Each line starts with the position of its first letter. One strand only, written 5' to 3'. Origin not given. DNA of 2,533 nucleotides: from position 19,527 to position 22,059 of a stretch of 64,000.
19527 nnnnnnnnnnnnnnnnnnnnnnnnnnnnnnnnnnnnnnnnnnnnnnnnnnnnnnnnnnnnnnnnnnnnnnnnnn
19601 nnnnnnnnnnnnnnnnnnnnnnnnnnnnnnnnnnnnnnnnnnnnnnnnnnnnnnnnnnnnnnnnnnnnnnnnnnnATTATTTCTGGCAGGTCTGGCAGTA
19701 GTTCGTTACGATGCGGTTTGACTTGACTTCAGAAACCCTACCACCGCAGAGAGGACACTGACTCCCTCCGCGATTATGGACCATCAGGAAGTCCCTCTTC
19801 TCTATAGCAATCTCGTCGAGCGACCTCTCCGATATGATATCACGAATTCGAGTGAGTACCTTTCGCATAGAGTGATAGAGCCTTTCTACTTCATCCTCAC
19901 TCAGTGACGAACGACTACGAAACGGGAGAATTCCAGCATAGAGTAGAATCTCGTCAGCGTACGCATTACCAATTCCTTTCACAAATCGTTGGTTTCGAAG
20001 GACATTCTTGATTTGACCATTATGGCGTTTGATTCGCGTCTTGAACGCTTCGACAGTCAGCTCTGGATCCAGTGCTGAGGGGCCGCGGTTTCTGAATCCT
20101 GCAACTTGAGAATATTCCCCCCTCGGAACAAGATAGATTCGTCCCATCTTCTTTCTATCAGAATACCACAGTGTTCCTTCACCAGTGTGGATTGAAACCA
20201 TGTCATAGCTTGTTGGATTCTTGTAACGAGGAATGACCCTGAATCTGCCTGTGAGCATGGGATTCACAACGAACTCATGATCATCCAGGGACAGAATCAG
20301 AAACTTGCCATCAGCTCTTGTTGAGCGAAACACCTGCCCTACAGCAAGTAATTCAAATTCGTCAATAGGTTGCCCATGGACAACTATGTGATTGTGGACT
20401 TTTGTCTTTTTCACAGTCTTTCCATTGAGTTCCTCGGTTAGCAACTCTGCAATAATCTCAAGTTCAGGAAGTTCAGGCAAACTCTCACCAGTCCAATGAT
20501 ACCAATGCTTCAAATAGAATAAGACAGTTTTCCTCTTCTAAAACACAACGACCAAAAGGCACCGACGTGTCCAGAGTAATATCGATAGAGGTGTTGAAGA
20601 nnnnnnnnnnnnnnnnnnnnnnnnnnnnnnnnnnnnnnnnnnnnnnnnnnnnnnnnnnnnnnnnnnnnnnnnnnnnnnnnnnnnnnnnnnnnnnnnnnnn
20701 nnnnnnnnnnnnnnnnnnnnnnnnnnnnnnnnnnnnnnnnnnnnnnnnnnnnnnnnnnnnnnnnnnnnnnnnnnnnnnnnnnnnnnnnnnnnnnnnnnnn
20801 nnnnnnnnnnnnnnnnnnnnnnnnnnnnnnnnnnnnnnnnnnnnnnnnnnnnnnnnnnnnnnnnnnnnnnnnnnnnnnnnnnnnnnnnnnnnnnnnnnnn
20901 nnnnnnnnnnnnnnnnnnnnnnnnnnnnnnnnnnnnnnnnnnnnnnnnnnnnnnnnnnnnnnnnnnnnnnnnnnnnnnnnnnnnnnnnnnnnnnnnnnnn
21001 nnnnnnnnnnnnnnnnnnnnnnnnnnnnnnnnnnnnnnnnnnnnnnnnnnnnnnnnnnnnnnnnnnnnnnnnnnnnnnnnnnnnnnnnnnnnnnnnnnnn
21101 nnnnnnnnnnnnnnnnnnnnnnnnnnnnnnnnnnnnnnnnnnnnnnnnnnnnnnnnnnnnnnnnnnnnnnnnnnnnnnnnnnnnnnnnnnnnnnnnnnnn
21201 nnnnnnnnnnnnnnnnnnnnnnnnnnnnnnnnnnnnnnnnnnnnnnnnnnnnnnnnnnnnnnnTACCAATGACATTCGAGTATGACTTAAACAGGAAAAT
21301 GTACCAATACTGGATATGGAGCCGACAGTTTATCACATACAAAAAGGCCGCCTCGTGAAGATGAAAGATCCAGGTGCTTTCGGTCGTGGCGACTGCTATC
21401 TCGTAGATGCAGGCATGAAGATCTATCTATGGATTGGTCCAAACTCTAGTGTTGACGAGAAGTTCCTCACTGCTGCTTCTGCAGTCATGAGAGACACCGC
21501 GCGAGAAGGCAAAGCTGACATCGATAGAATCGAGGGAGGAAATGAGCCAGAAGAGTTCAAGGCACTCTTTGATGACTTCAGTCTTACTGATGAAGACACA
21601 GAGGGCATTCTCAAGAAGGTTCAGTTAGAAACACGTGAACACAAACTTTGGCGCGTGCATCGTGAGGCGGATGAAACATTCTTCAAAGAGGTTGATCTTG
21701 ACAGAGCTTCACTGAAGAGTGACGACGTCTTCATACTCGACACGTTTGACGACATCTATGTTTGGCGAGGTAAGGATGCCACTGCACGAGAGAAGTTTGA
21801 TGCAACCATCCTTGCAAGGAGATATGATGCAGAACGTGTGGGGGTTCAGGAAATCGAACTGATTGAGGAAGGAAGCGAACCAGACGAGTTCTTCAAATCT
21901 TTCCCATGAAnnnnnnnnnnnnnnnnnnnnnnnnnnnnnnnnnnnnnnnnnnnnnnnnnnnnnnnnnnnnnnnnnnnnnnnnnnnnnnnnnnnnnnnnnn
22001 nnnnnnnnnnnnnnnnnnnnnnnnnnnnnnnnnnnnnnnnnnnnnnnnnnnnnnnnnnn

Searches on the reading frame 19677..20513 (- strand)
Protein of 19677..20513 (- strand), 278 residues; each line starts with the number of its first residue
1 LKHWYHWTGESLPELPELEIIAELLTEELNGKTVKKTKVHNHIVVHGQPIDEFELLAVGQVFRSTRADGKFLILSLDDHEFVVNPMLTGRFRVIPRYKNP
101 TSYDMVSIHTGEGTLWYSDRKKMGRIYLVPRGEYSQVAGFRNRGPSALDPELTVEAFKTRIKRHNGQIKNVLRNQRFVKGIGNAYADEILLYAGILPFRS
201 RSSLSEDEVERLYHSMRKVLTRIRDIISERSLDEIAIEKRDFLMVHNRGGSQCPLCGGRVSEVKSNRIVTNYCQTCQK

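Call 3: search_protein_families(library=pfam, proteins=[window:19677-20513:-], max_evalue=0.01)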
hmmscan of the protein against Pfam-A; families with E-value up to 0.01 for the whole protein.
window:19677-20513:- (278 aa): 3 families
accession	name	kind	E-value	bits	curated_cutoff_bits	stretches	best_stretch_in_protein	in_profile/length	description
PF01149.29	Fapy_DNA_glyco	-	1.4e-17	64.8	25.5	1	13-126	2-117/117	Formamidopyrimidine-DNA glycosylase N-terminal domain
PF06831.19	H2TH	-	9.5e-17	61.2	34.7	1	144-222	2-80/93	Formamidopyrimidine-DNA glycosylase H2TH domain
PF05833.16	NFACT_N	-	4e-05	23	31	1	154-224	176-244/456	NFACT N-terminal and middle domains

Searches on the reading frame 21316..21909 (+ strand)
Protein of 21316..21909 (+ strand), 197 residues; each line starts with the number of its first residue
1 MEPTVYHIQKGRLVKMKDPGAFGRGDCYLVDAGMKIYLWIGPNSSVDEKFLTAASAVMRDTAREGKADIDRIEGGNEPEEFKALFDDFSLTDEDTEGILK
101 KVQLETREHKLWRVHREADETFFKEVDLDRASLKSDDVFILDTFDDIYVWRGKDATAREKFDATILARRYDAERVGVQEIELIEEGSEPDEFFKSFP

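Call 3: search_protein_families(library=pfam, proteins=[window:21316-21909:+], max_evalue=0.01)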
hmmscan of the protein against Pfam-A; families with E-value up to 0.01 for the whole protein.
window:21316-21909:+ (197 aa): 3 families
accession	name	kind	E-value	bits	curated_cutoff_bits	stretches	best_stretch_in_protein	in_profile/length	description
PF00626.27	Gelsolin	-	5e-30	103.6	21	2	124-192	6-75/76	Gelsolin repeat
PF25480.1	DUF7904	-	1e-09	38.5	30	2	34-81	43-88/100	Domain of unknown function (DUF7904)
PF25466.1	MPK1_gelsolin_C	-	0.0049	17.4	27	0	34-54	37-57/105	MPK1 gelsolin domain C-terminal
